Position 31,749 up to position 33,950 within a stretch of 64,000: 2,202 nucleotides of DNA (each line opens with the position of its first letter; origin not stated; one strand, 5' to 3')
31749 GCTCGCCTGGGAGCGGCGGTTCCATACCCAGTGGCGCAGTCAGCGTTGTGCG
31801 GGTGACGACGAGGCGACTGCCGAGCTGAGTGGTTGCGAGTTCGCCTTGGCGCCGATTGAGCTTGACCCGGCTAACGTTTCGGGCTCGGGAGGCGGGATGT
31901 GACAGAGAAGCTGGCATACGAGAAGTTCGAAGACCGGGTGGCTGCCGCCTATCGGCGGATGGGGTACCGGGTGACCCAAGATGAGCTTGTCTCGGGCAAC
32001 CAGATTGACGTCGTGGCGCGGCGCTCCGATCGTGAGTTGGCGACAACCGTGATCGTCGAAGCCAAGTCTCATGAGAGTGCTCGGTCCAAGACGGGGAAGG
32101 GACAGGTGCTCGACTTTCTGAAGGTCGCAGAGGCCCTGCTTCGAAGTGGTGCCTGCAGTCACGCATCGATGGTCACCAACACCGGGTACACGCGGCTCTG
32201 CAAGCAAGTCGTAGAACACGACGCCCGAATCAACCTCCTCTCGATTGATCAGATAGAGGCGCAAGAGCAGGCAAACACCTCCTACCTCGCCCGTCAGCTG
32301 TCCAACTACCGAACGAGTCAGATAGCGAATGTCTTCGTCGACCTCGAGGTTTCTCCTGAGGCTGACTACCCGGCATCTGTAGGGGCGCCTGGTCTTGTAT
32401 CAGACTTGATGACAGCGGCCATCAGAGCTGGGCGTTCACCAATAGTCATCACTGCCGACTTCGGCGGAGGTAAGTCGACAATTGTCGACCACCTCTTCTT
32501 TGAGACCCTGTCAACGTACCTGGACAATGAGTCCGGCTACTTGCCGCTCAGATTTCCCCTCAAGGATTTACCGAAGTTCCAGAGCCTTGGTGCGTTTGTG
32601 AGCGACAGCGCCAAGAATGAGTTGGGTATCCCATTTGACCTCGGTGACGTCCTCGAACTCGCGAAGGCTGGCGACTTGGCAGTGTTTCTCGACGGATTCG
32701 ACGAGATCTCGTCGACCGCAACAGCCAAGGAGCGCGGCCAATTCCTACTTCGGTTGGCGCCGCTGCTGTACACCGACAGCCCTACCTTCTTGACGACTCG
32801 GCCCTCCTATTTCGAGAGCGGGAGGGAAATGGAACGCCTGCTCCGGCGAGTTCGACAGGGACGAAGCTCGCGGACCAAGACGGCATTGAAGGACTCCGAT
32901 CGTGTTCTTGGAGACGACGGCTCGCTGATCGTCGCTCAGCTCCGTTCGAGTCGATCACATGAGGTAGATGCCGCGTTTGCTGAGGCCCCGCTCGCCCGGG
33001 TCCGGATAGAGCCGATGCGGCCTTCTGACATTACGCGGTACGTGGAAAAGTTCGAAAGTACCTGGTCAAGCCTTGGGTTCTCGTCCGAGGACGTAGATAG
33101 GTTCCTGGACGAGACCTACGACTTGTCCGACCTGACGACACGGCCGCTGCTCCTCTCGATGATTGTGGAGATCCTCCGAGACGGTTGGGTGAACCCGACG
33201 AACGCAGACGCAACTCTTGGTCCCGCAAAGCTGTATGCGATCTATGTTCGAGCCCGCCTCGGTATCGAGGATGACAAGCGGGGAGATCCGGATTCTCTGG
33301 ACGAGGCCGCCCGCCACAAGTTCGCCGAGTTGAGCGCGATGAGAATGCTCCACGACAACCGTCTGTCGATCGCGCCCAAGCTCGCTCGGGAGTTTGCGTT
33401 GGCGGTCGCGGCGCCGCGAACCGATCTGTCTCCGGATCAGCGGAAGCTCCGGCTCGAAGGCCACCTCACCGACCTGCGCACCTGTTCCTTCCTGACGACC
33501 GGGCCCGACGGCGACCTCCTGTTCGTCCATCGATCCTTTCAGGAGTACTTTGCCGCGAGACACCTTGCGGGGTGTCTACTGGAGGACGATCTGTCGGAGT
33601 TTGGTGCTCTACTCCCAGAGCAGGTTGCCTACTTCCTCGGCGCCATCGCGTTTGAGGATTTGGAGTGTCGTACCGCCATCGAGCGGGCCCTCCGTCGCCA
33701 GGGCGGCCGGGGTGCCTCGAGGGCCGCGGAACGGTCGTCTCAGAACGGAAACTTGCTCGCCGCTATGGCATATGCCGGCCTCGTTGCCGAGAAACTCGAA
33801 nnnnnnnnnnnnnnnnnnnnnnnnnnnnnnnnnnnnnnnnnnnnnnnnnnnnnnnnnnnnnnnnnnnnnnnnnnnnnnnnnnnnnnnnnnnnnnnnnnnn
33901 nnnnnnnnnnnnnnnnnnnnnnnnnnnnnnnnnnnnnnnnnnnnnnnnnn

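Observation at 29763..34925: Divergent pair: UvrD-like SF1 helicase and a 1008-aa Mrr-nuclease/NACHT STAND NTPase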

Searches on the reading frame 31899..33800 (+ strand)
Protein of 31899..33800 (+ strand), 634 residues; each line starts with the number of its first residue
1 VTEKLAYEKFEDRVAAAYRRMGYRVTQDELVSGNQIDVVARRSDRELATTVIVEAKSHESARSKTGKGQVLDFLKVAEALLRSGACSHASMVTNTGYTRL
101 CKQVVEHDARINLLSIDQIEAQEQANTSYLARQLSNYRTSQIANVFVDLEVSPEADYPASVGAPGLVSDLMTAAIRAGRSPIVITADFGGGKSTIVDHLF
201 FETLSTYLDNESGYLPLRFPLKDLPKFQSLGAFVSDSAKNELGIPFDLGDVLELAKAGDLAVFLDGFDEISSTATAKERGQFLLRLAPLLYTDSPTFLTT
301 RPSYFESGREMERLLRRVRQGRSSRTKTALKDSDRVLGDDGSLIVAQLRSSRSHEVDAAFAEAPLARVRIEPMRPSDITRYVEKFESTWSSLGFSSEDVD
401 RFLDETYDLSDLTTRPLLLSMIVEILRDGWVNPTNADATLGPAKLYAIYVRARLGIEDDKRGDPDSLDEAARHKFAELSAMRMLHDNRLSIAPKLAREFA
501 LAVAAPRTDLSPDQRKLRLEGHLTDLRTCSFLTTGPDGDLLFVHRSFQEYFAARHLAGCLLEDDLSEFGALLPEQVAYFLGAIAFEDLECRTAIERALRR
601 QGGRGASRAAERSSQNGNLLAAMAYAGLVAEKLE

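Call 73: search_dna_similar(query=window:31899-33800:+, collection=plasmids, mode=protein, max_rows=15)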
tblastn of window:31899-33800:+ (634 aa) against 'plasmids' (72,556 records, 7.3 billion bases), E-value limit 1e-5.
Records with a match: 5; places in all: 5; records where one place covers at least 80% of the query: 5.
Best place of each record, by identity: <60% 5.
By first word of the organism name: Rhizobium 5.
By predicted mobility (MOB-suite, as given by PLSDB): conjugative 4; non-mobilizable 1.
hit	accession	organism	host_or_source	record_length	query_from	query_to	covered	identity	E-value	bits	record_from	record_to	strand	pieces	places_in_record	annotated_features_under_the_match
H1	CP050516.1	Rhizobium leguminosarum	Trifolium repens,cell culture,root ...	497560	1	586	92%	28.6%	4e-43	174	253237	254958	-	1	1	NACHT domain-containing protein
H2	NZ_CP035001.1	Rhizobium acidisoli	Phaseolus vulgaris,root nodule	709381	8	582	91%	29.1%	3e-47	186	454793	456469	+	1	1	NACHT domain-containing protein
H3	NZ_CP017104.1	Rhizobium gallicum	Phaseolus vulgaris,Whole ...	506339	8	583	91%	28.2%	5e-56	213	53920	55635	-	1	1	restriction endonuclease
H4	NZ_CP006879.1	Rhizobium gallicum bv. gallicum R602sp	Phaseolus vulgaris,whole ...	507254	8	554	82%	29.2%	7e-47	214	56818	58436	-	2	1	NACHT domain-containing protein | restriction endonuclease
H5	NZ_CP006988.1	Rhizobium etli bv. mimosae str. IE4771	Phaseolus vulgaris,whole organism,nodule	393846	10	553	86%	21.1%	9e-7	60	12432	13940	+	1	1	NACHT domain-containing protein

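Call 74: get_annotated_region(hit=H3, flank=7000)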
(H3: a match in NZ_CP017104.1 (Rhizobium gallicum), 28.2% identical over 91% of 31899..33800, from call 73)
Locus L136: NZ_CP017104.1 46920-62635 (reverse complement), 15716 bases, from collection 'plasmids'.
description: Rhizobium gallicum strain IE4872 plasmid pRgalIE4872c, complete sequence
organism: Rhizobium gallicum (NCBI taxid 56730)
taxonomy: Bacteria; Pseudomonadota; Alphaproteobacteria; Hyphomicrobiales; Rhizobiaceae; Rhizobium; Rhizobium gallicum
host: -; source: Phaseolus vulgaris,Whole organism,nodule from Agricultural field; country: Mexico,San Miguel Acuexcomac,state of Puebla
typing (MOB-suite, as given by PLSDB): conjugative; replicon rep_cluster_471; relaxase MOBQ; mating-pair formation MPF_T
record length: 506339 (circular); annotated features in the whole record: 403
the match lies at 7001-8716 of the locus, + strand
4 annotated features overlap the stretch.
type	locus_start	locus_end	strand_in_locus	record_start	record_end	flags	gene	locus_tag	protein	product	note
CDS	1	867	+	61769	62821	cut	hypE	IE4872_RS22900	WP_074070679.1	hydrogenase expression/formation protein HypE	-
CDS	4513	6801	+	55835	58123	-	-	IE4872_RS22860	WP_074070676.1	restriction endonuclease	GO:0009307 - DNA restriction-modification system [Evidence IEA]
CDS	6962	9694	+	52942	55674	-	-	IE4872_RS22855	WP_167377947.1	restriction endonuclease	GO:0009307 - DNA restriction-modification system [Evidence IEA]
CDS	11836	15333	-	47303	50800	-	-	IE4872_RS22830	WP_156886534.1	hypothetical protein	-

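Call 75: get_annotated_region(hit=H2, flank=7000)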
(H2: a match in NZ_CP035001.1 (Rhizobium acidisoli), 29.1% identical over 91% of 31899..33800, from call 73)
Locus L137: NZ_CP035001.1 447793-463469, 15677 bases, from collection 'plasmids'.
description: Rhizobium acidisoli strain FH23 plasmid pRapFH23c, complete sequence
organism: Rhizobium acidisoli (NCBI taxid 1538158)
taxonomy: Bacteria; Pseudomonadota; Alphaproteobacteria; Hyphomicrobiales; Rhizobiaceae; Rhizobium; Rhizobium acidisoli
host: -; source: Phaseolus vulgaris,root nodule; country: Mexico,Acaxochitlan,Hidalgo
typing (MOB-suite, as given by PLSDB): conjugative; relaxase MOBQ; mating-pair formation MPF_T
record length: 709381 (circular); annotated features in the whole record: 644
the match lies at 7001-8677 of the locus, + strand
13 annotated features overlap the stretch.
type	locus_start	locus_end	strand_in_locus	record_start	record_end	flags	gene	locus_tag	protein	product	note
CDS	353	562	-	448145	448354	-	-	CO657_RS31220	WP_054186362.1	cold-shock protein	-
CDS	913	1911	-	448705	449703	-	-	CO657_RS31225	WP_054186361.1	sensor histidine kinase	-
CDS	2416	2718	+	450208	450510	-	-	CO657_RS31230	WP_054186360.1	hypothetical protein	-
CDS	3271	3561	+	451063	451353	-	-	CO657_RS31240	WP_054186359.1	hypothetical protein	-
CDS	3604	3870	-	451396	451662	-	-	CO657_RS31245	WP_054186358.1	hypothetical protein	-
CDS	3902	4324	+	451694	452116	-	-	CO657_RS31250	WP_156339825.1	transposase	GO:0006313 - DNA transposition [Evidence IEA]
CDS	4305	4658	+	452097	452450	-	tnpB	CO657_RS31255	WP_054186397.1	IS66 family insertion sequence element accessory protein TnpB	-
CDS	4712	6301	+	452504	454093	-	-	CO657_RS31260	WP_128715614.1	IS66 family transposase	-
CDS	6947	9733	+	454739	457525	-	-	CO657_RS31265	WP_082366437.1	NACHT domain-containing protein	-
CDS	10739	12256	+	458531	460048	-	istA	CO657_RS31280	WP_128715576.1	IS21 family transposase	-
CDS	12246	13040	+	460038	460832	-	istB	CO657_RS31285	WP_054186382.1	IS21-like element helper ATPase IstB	-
CDS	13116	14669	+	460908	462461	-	-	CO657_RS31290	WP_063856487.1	IS66 family transposase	-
CDS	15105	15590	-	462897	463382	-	-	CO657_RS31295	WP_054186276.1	hypothetical protein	-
